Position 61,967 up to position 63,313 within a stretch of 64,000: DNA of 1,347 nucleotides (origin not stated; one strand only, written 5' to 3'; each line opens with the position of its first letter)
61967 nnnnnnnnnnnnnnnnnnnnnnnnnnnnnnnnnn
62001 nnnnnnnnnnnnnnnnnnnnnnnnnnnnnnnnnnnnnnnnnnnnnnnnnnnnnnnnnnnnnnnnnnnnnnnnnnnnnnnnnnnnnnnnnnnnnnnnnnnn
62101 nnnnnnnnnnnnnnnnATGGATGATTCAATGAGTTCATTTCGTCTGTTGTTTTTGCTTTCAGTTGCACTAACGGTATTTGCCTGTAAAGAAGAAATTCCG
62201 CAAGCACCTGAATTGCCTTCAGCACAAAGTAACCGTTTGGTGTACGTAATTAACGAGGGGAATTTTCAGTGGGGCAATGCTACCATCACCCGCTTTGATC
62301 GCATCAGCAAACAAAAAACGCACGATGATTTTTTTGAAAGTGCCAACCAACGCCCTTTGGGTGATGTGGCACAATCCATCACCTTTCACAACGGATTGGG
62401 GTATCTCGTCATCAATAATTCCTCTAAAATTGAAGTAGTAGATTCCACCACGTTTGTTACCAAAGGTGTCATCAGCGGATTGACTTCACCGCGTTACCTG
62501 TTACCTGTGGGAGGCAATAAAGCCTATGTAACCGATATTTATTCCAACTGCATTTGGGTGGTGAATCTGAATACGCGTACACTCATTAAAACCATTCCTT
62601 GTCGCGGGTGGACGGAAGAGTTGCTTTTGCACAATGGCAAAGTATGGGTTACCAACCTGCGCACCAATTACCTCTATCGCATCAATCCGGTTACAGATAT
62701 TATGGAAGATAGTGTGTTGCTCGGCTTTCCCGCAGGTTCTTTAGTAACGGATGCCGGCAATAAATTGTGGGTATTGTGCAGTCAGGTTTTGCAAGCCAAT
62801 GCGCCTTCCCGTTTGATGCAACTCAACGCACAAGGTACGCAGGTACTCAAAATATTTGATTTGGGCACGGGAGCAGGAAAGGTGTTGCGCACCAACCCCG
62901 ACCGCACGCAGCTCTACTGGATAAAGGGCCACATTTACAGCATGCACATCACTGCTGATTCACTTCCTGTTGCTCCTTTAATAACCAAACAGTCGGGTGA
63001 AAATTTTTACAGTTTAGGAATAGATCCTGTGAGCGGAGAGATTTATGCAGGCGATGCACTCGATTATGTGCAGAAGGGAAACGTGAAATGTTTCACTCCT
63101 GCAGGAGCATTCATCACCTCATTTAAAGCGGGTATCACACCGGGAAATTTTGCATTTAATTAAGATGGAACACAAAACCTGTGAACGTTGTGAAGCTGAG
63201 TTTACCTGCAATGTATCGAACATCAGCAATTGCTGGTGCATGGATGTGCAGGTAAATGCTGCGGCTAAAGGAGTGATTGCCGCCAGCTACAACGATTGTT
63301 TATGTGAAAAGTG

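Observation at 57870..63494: Cobalamin-riboswitch operon: BtuB plus four tightly coupled accessory genes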

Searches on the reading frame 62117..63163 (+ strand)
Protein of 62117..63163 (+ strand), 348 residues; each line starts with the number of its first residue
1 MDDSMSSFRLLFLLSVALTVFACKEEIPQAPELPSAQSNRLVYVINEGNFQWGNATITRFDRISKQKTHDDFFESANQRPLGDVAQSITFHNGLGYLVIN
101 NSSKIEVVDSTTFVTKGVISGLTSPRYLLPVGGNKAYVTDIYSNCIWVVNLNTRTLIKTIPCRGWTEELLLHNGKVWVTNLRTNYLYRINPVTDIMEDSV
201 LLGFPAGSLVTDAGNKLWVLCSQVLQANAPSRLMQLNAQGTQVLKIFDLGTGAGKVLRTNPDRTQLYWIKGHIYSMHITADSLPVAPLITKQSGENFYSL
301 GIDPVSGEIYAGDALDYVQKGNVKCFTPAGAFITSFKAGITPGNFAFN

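Call 3: search_protein_families(library=pfam, proteins=[window:62117-63163:+], max_evalue=0.01)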
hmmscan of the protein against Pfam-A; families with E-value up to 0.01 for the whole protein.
window:62117-63163:+ (348 aa): 1 family
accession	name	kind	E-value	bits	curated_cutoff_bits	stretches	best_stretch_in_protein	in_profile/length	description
PF16819.11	DUF5074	-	2.6e-12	46.9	27.2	1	42-253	3-227/353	Domain of unknown function (DUF5074)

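Call 4: search_protein_families(library=ncbifam, proteins=[window:62117-63163:+], max_evalue=0.01)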
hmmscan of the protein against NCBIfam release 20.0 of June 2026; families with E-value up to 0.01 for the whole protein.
window:62117-63163:+ (348 aa): 2 families
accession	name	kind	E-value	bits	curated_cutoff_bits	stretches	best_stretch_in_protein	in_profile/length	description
TIGR02276.1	beta_rpt_yvtn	repeat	1.2e-06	28.4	27.85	1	133-161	3-31/42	beta-propeller repeat protein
TIGR03866.1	PQQ_ABC_repeats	subfamily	0.0051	15.9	287.3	1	76-219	39-183/310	PQQ-dependent catabolism-associated beta-propeller protein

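Call 6: search_solved_structures(query=window:62117-63163:+, max_evalue=1, show_alignments=2)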
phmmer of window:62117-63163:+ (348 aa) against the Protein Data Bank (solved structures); distinct sequences matched with E-value up to 1: 14.
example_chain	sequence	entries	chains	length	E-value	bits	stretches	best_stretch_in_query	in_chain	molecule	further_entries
8bmx_D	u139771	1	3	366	1.7e-51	178.8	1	40-347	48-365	YncE family protein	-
8bn0_A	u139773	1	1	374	2.4e-51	178.2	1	41-347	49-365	Putative surface layer protein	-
8bmy_A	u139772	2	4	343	3e-51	177.9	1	42-347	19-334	Putative surface layer protein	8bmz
8baz_A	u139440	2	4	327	4.6e-51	177.3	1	42-347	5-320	Surface layer protein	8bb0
8bai_A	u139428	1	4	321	4.6e-51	177.3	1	42-347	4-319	Surface layer protein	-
3dsm_A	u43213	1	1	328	5e-51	177.2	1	42-347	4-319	uncharacterized protein BACUNI_02894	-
8p97_B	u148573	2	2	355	1e-49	172.9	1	34-347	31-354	Putative surface layer protein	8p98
8okv_B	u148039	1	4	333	2.1e-49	171.8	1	42-347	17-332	Putative surface layer protein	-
8puj_A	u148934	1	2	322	2.8e-49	171.4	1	42-347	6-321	YncE family protein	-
8ptd_A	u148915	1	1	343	6.3e-16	61.8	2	42-181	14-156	YncE family protein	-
8ptf_A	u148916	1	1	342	6.3e-16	61.8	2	42-180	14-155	YncE family protein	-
8blw_B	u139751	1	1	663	5.3e-15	58.7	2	40-180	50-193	YncE family protein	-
1l0q_A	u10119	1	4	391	1.3e-08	37.7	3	95-219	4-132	Surface layer protein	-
6b7k_A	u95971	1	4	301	0.17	14.4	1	48-127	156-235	Endo-alpha-(1->5)-L-arabinanase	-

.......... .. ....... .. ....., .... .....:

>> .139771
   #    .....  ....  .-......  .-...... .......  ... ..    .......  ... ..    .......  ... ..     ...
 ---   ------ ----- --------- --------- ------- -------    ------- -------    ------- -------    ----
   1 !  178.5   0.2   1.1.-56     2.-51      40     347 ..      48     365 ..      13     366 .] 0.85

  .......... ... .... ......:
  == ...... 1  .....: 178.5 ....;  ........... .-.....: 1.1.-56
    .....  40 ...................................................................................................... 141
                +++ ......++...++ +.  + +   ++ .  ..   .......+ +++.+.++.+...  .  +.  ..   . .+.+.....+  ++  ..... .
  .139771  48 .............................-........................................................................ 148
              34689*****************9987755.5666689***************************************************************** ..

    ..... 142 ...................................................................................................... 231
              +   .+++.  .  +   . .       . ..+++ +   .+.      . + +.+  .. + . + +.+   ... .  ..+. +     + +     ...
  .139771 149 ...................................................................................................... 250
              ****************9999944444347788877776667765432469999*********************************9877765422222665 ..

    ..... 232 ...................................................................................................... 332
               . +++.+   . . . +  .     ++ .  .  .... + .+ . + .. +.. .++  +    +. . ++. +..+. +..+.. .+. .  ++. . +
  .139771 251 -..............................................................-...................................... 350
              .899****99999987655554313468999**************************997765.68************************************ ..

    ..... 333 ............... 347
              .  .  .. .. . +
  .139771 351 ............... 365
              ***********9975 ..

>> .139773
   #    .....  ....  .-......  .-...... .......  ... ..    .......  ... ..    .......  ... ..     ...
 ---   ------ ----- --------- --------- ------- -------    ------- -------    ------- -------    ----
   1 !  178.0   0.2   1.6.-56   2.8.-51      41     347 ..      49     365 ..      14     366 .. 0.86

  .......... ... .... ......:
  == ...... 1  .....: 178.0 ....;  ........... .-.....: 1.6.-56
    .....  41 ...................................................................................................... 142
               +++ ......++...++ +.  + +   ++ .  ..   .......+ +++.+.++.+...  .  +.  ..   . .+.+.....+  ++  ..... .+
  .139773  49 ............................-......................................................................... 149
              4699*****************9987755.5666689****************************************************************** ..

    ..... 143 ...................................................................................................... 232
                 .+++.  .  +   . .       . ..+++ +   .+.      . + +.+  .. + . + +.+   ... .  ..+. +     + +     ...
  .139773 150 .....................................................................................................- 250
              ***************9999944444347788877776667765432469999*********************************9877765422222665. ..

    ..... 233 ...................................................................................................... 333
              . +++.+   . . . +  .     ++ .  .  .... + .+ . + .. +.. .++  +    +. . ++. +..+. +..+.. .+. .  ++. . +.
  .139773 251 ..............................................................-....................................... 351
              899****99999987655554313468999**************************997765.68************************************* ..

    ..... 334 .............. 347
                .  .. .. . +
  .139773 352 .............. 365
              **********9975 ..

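Call 71: list_cluster_members(proteins=[P0001, window:62129-63163:+])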
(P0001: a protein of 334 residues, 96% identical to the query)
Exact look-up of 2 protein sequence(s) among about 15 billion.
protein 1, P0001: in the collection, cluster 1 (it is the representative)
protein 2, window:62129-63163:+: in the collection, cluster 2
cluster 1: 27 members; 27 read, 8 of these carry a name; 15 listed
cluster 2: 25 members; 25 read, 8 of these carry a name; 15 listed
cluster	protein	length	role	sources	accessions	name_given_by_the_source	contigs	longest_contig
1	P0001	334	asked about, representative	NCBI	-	-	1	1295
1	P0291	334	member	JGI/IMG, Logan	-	hypothetical protein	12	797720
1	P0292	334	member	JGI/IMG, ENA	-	hypothetical protein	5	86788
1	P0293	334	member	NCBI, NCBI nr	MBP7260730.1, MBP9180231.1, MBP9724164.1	MAG: T9SS type A sorting domain-containing protein [Bacteroidia bacterium] | T9SS type A sorting domain-containing protein [Bacteroidia bacterium]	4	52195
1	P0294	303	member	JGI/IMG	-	hypothetical protein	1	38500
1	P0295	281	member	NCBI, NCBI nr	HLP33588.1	MAG TPA: T9SS type A sorting domain-containing protein, partial [Bacteroidia bacterium] | T9SS type A sorting domain-containing protein [Bacteroidia bacterium]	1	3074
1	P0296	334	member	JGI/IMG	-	hypothetical protein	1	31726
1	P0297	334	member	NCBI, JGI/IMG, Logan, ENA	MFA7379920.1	MAG: T9SS type A sorting domain-containing protein [Bacteroidia bacterium]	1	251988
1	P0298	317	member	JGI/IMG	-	hypothetical protein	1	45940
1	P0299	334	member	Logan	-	-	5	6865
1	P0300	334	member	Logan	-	-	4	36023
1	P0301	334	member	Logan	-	-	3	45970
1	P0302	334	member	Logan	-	-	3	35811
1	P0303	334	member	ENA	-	-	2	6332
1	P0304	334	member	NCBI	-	-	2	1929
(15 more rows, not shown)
